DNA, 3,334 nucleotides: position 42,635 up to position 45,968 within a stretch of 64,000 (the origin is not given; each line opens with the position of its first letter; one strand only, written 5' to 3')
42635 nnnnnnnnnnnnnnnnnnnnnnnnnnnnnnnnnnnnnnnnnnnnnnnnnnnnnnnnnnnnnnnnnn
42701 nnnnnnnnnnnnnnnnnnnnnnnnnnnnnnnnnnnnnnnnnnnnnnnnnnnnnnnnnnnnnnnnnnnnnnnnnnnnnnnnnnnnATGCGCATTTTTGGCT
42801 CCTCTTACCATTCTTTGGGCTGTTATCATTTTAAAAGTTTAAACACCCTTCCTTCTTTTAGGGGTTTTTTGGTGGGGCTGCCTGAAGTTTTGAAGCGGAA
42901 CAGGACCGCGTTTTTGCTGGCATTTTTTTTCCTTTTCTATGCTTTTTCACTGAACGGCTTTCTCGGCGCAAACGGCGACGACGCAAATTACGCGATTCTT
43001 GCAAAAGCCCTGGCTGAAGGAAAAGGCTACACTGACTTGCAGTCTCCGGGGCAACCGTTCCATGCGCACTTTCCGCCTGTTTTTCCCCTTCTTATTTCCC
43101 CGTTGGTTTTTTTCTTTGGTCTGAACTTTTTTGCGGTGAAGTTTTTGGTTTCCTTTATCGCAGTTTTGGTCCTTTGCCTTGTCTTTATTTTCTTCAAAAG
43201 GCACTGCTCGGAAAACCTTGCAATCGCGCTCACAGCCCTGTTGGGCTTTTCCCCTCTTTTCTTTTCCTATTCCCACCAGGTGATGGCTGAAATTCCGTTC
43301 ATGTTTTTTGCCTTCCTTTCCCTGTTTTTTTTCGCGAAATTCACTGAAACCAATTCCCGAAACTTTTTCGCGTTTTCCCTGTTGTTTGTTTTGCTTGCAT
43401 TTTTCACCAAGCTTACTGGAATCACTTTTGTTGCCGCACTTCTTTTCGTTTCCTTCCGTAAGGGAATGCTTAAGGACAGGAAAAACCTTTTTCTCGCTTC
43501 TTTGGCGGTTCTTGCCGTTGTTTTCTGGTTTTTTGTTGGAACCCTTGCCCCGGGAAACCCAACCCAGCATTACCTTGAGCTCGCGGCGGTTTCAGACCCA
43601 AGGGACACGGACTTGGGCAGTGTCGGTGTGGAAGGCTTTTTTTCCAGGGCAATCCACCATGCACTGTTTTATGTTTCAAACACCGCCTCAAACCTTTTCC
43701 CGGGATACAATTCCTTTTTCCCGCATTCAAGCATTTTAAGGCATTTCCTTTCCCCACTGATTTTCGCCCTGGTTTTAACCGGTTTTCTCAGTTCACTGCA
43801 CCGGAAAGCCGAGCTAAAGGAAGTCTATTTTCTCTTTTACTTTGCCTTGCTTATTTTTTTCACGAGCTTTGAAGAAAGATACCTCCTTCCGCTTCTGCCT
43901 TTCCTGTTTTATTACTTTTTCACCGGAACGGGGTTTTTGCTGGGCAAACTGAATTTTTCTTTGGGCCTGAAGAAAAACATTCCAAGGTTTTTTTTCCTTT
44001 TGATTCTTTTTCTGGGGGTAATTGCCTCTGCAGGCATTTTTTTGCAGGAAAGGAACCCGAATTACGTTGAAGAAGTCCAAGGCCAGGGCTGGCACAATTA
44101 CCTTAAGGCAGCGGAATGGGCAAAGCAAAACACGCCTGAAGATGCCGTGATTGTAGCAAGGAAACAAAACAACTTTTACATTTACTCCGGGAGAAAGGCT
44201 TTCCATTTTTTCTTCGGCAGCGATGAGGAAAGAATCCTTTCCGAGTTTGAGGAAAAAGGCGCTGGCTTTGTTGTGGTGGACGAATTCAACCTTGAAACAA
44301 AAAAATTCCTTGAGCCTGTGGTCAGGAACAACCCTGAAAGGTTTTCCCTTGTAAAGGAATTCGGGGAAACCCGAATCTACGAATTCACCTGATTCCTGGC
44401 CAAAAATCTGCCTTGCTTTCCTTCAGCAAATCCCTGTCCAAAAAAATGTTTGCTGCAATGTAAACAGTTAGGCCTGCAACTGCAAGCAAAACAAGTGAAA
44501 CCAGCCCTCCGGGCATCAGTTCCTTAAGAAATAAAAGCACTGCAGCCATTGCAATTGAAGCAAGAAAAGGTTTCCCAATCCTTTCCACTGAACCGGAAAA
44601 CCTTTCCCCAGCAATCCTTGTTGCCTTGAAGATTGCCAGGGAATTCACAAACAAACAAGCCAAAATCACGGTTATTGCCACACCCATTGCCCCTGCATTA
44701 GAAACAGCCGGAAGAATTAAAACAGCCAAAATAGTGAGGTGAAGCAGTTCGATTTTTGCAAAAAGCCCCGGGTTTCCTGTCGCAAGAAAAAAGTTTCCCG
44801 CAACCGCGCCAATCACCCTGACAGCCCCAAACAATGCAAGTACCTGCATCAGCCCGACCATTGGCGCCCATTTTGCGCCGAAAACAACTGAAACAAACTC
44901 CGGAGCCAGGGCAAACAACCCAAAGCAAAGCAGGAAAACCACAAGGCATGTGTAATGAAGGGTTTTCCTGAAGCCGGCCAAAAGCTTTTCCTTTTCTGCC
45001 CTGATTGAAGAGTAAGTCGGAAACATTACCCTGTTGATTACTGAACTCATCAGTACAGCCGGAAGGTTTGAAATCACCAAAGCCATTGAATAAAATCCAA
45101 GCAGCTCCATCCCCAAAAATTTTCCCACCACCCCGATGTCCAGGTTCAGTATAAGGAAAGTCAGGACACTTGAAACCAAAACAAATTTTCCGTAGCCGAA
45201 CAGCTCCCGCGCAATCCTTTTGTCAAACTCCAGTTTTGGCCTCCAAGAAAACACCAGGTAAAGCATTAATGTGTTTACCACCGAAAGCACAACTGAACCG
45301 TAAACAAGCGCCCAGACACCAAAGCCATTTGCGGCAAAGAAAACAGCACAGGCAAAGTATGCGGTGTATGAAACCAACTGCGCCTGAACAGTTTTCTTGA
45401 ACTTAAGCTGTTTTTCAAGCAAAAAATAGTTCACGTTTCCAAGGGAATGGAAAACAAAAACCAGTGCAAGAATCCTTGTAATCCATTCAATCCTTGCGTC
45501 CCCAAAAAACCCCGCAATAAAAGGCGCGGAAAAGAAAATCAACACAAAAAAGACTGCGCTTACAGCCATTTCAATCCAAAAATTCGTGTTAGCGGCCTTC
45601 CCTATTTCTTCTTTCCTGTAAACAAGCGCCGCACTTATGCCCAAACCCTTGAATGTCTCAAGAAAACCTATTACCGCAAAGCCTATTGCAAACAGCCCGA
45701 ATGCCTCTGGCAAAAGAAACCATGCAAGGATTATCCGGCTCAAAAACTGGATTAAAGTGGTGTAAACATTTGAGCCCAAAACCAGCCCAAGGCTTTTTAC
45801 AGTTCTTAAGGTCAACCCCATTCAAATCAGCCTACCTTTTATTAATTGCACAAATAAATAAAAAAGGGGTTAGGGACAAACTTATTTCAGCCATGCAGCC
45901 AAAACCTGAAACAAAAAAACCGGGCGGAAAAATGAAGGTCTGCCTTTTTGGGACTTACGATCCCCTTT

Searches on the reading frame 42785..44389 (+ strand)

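Call 97: search_protein_families(library=pfam, proteins=[window:42785-44389:+], max_evalue=0.00001)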
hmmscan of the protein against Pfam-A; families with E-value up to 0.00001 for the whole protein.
window:42785-44389:+ (535 aa): 2 families
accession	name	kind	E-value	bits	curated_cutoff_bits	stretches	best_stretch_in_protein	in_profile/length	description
PF13231.12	PMT_2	-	4.4e-10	40.4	26.1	1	97-246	3-154/160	Dolichyl-phosphate-mannose-protein mannosyltransferase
PF20604.3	DUF6798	-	3.5e-06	27.1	26.9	1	439-472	3-37/61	Domain of unknown function (DUF6798)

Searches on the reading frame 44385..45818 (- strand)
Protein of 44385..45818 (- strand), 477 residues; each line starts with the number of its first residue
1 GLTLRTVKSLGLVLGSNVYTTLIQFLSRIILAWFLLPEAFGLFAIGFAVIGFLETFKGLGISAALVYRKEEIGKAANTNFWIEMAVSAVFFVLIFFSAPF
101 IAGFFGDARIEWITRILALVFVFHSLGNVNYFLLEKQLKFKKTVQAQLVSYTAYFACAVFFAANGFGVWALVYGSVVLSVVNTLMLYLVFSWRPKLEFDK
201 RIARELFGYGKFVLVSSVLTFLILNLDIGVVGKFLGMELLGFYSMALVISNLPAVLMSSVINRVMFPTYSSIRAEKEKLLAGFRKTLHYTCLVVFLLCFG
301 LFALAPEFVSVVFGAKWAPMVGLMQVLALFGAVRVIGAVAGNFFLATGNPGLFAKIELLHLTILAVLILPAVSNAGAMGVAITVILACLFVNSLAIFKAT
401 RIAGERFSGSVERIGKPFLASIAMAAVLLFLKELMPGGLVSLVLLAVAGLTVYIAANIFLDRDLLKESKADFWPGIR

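Call 97: search_protein_families(library=pfam, proteins=[window:44385-45818:-], max_evalue=0.00001)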
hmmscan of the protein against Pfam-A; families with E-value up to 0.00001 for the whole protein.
window:44385-45818:- (477 aa): 2 families
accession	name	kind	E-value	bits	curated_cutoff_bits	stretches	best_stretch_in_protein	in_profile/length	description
PF13440.11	Polysacc_synt_3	-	3e-74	250.3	23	1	30-321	1-292/293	Polysaccharide biosynthesis protein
PF01943.22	Polysacc_synt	-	4.7e-32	111.9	28.2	1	8-272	3-273/274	Polysaccharide biosynthesis protein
